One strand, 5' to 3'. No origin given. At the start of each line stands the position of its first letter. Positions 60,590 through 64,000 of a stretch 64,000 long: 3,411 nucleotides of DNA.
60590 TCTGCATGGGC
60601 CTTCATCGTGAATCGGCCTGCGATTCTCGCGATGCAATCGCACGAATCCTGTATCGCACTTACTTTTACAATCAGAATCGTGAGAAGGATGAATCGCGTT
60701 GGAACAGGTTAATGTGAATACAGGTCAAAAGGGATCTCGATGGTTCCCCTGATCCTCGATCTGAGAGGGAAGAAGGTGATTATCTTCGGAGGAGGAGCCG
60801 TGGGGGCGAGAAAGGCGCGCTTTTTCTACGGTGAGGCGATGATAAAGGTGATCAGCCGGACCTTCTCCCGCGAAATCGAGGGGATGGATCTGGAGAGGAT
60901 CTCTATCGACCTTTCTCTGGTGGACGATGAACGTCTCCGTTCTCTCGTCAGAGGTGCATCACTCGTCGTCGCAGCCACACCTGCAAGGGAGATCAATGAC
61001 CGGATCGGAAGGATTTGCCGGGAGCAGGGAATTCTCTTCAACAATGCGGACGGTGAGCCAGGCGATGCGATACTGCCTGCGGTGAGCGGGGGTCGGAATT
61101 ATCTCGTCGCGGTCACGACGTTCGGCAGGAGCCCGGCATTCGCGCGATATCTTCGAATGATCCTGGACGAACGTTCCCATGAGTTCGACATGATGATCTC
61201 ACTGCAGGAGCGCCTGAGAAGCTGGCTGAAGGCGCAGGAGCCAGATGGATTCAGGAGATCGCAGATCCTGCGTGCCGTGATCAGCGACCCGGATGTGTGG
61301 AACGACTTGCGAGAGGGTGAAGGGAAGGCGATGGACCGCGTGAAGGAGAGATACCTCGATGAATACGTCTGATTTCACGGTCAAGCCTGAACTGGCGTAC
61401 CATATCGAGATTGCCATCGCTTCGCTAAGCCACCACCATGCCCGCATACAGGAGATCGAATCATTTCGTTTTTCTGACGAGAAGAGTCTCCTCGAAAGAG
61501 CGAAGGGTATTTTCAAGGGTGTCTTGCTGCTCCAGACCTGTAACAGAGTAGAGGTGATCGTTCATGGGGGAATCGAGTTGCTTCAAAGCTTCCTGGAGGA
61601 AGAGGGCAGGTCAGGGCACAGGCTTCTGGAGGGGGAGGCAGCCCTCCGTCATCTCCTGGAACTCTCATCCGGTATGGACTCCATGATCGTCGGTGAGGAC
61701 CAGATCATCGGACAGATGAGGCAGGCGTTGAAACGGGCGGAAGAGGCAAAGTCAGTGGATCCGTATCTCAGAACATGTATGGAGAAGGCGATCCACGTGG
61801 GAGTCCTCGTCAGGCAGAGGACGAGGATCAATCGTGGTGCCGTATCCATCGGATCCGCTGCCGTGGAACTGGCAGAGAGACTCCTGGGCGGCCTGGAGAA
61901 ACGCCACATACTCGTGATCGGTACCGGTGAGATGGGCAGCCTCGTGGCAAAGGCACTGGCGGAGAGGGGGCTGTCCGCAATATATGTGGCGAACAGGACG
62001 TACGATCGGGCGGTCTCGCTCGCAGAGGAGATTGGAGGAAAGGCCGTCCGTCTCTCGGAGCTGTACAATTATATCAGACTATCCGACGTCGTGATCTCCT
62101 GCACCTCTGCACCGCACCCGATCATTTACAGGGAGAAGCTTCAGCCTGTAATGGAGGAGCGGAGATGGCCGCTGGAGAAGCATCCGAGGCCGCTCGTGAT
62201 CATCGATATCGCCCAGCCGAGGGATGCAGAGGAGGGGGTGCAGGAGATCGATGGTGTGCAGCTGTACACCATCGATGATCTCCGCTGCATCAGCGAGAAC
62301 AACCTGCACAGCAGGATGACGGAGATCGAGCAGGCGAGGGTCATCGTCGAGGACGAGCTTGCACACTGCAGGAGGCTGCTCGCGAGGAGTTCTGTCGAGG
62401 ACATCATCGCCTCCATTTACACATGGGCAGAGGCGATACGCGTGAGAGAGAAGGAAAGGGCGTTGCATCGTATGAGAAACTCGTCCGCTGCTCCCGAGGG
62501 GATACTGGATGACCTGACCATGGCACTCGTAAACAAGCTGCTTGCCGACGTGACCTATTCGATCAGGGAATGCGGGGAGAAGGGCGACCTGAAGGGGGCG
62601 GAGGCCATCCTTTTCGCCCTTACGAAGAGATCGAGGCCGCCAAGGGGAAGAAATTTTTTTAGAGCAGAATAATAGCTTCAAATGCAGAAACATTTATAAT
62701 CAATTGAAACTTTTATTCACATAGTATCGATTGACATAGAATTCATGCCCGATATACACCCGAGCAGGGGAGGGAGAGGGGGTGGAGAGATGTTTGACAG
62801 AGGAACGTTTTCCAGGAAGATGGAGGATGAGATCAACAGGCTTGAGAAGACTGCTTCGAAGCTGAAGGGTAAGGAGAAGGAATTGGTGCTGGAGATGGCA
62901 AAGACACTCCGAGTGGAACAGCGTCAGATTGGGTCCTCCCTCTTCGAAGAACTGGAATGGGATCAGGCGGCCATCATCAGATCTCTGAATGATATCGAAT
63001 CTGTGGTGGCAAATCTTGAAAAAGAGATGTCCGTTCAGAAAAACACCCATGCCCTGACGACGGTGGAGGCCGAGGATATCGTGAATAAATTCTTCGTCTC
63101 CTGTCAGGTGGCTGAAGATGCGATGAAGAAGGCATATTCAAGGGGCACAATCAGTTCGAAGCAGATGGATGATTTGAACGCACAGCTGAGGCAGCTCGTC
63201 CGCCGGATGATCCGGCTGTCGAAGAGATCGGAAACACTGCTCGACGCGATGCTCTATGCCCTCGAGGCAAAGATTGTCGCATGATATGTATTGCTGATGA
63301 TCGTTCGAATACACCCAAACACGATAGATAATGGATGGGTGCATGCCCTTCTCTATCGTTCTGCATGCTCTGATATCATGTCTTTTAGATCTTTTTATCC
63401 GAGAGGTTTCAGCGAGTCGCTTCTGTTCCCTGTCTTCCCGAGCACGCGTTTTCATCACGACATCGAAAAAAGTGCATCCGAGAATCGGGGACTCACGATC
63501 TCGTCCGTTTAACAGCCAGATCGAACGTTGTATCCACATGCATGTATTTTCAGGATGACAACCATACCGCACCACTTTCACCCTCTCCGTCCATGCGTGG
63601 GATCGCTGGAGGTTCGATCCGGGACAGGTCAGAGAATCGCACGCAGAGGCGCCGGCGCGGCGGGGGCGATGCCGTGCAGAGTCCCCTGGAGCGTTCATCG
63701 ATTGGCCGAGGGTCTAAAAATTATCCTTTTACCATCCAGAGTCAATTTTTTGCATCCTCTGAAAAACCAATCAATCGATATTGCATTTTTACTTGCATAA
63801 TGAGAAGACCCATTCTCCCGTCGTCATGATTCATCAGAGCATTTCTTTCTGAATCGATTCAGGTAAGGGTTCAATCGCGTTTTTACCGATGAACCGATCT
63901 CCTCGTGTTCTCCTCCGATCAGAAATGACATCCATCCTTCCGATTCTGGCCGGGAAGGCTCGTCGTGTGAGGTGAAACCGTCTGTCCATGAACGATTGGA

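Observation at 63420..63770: Modular intergenic repeat family present at four or more loci in 64 kb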

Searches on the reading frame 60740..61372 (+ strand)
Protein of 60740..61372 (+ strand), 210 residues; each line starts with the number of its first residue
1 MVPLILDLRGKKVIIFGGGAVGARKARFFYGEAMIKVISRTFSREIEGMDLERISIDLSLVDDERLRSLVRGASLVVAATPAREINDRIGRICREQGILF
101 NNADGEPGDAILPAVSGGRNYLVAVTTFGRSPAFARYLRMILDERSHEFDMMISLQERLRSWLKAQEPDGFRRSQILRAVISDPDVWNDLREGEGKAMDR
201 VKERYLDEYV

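Call 15: search_protein_families(library=pfam, proteins=[window:60740-61372:+], max_evalue=0.01)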
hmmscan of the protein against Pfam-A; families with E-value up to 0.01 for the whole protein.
window:60740-61372:+ (210 aa): 1 family
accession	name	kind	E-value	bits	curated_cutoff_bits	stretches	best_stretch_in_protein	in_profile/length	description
PF13241.12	NAD_binding_7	-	1.8e-20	73.9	22.1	1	4-114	1-104/104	Putative NAD(P)-binding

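Call 82: find_encoding_contigs(protein=window:60740-61372:+, flank=10000, max_places=6)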
Protein window:60740-61372:+ (210 aa): no gene with exactly this product is on record in the collection.

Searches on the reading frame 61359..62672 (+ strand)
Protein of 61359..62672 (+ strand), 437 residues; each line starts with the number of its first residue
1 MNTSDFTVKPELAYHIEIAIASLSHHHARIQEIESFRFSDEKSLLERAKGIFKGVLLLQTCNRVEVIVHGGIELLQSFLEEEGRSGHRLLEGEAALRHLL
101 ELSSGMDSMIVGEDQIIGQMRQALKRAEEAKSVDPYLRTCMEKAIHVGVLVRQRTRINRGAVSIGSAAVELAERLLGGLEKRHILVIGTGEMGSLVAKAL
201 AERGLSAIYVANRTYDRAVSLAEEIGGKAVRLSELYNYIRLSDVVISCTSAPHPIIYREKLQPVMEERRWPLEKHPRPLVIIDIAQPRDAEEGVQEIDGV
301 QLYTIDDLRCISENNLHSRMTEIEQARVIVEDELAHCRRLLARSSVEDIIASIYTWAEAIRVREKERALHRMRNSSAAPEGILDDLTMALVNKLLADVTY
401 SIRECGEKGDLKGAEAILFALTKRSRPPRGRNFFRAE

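Call 12: find_encoding_contigs(protein=window:61359-62672:+, flank=10000, max_places=6)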
Protein window:61359-62672:+ (437 aa): no gene with exactly this product is on record in the collection.

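Call 17: find_homologous_proteins(query=window:61359-62672:+, max_evalue=1e-50)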
Query window:61359-62672:+ (437 aa): 3011 proteins with E <= 1e-50 among 8000 candidates; the best 120 are listed.
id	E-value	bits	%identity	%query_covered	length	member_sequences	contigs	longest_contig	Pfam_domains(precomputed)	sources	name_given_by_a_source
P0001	1.0e-186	639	70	96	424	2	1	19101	PF05201.21,PF00745.26,PF01488.27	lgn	-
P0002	6.5e-168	577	64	94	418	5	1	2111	PF16912.12,PF05201.21,PF00745.26,PF01488.27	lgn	-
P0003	1.8e-163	563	63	93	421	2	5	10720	PF05201.21,PF02826.26,PF00745.26,PF01488.27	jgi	jgi:glutamyl-tRNA reductase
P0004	3.1e-162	559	61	95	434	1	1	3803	PF05201.21,PF00745.26,PF01488.27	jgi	jgi:glutamyl-tRNA reductase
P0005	3.3e-162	558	62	93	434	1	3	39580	PF05201.21,PF00745.26,PF01488.27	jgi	jgi:glutamyl-tRNA reductase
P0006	2.7e-161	555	63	93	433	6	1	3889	PF05201.21,PF00745.26,PF01488.27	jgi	jgi:glutamyl-tRNA reductase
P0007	4.3e-161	555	62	94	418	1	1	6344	PF05201.21,PF00745.26,PF01488.27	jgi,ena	-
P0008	4.7e-161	555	62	93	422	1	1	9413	PF05201.21,PF00745.26,PF01488.27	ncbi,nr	ncbi:MAG: glutamyl-tRNA reductase [Methanomicrobiales archaeon]|nr:glutamyl-tRNA reductase [Methanom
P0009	1.2e-160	553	61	96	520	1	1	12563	PF05201.21,PF00745.26,PF01488.27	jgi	jgi:glutamyl-tRNA reductase (EC 1.2.1.70)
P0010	1.3e-159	550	63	93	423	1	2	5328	PF05201.21,PF00745.26,PF01488.27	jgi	jgi:glutamyl-tRNA reductase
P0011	1.8e-158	546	61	96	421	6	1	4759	PF05201.21,PF00745.26,PF01488.27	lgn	-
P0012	3.1e-158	545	60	95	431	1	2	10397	PF05201.21,PF00745.26,PF01488.27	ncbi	-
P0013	5.6e-156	538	61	93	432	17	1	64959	PF05201.21,PF00745.26,PF01488.27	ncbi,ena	-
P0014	9.6e-156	537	60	95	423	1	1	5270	PF05201.21,PF00745.26,PF01488.27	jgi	jgi:glutamyl-tRNA reductase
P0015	2.6e-155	536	61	94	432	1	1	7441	PF05201.21,PF00745.26,PF01488.27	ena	-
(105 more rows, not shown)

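Call 18: find_encoding_contigs(protein=P0001, flank=10000, max_places=3)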
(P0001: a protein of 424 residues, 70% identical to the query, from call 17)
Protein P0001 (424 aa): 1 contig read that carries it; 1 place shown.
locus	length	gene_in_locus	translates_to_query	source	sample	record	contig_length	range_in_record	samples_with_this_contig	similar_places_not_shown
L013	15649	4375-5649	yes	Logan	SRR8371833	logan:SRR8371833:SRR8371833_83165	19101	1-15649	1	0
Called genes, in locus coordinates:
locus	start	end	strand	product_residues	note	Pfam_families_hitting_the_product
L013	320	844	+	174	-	PF04143:Sulf_transp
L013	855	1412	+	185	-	PF20398:DUF6691 (weak), PF04143:Sulf_transp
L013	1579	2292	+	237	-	PF04055:Radical_SAM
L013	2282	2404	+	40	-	-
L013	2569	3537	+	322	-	PF07670:Gate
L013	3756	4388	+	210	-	PF13241:NAD_binding_7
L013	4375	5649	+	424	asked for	PF05201:GlutR_N, PF01488:Shikimate_DH, PF00745:GlutR_dimer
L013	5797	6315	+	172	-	-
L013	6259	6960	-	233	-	PF01487:DHquinase_I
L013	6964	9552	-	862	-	PF01136:Peptidase_U32, PF12392:DUF3656 (weak), PF01136:Peptidase_U32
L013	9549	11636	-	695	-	PF13549:ATP-grasp_5, PF02629:CoA_binding, PF13380:CoA_binding_2, PF13607:Succ_CoA_lig, PF19045:Ligase_CoA_2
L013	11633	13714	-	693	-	PF03190:Thioredox_DsbH, PF13899:Thioredoxin_7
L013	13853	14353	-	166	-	-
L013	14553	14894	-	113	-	-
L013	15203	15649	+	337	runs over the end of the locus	-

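Call 54: find_encoding_contigs(protein=P0005, flank=10000, max_places=2)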
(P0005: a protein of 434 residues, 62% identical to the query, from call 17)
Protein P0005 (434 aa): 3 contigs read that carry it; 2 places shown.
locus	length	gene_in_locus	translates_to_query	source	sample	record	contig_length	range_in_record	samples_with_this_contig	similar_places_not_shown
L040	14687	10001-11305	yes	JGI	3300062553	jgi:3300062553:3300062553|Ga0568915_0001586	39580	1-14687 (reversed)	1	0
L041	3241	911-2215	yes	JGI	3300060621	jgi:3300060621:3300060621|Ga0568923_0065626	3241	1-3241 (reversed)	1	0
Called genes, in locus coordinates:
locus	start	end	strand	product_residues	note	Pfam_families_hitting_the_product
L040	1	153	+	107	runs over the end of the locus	PF02943:FeThRed_B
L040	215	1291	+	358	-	PF03773:ArsP_1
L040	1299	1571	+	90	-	-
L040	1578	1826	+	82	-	PF13192:Thioredoxin_3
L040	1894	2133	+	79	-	PF13192:Thioredoxin_3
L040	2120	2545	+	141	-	PF10865:DUF2703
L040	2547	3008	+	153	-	PF08859:DGC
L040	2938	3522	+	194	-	PF08859:DGC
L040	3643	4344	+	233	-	PF04208:MtrA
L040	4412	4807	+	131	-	PF08859:DGC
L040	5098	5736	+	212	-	PF02663:FmdE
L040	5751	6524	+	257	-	PF01925:TauE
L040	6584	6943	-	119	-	PF01638:HxlR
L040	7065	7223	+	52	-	-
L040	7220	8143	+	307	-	PF00005:ABC_tran, PF13304:AAA_21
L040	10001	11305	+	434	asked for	PF05201:GlutR_N, PF01488:Shikimate_DH, PF00745:GlutR_dimer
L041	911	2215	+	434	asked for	PF05201:GlutR_N, PF01488:Shikimate_DH, PF00745:GlutR_dimer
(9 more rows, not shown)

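Call 55: find_encoding_contigs(protein=P0003, flank=10000, max_places=2)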
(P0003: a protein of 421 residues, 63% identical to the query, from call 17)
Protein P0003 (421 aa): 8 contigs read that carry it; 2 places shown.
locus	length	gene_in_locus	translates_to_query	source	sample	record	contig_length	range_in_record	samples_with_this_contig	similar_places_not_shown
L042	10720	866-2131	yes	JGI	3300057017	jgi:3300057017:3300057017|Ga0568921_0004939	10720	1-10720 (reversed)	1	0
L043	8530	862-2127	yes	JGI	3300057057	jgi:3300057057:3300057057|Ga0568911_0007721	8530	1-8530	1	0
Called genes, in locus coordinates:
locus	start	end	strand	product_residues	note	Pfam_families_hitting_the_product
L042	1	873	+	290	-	?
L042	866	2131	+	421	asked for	PF05201:GlutR_N, PF02826:2-Hacid_dh_C (weak), PF01488:Shikimate_DH, PF00745:GlutR_dimer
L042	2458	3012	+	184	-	-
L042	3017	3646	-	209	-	PF01487:DHquinase_I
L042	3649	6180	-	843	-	PF01136:Peptidase_U32, PF12392:DUF3656, PF01136:Peptidase_U32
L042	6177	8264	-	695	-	PF13549:ATP-grasp_5, PF02629:CoA_binding, PF13380:CoA_binding_2, PF13607:Succ_CoA_lig, PF19045:Ligase_CoA_2 (weak)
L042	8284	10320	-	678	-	PF03190:Thioredox_DsbH, PF13899:Thioredoxin_7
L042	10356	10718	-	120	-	?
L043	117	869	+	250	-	PF13241:NAD_binding_7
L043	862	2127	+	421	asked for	PF05201:GlutR_N, PF02826:2-Hacid_dh_C (weak), PF01488:Shikimate_DH, PF00745:GlutR_dimer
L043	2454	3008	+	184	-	-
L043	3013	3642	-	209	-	PF01487:DHquinase_I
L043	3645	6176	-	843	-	PF01136:Peptidase_U32, PF12392:DUF3656, PF01136:Peptidase_U32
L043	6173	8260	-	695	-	PF13549:ATP-grasp_5, PF02629:CoA_binding, PF13380:CoA_binding_2, PF13607:Succ_CoA_lig, PF19045:Ligase_CoA_2 (weak)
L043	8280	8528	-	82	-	?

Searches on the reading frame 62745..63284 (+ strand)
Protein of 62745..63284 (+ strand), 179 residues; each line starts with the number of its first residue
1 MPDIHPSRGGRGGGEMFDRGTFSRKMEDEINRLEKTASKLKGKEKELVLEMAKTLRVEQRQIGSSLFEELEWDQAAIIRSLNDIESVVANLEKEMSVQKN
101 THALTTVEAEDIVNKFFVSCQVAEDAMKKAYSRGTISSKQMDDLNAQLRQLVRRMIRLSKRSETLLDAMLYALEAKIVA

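Call 11: find_encoding_contigs(protein=window:62745-63284:+, flank=10000, max_places=6)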
Protein window:62745-63284:+ (179 aa): no gene with exactly this product is on record in the collection.

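Call 15: search_protein_families(library=pfam, proteins=[window:62745-63284:+], max_evalue=0.01)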
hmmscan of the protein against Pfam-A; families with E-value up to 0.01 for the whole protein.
window:62745-63284:+ (179 aa): 1 family
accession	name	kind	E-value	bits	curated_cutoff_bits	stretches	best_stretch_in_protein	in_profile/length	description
PF17603.7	DUF5499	-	0.0024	18.9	27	0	22-75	28-80/97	Family of unknown function (DUF5499)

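Call 84: find_encoding_contigs(protein=window:62790-63284:+, flank=10000, max_places=3)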
Protein window:62790-63284:+ (164 aa): no gene with exactly this product is on record in the collection.

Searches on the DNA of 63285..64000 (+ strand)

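Call 35: search_rna_families(source=window, start=63285, end=64000, threshold=evalue, max_evalue=10, show_alignments=3)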
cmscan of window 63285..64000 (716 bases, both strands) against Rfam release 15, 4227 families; matches with E-value up to 10: 0.
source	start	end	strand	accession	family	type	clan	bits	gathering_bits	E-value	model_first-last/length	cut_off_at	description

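Call 52: search_dna_similar(query=window:63420-63800:+, collection=plasmids, mode=distant, max_evalue=0.01, max_rows=10)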
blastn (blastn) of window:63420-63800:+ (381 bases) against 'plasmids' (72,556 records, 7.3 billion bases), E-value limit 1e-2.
No match.

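Call 53: search_dna_similar(query=window:63420-63800:+, collection=phages, mode=distant, max_evalue=0.01, max_rows=10)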
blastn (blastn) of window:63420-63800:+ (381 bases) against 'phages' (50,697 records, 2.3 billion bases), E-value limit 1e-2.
No match.
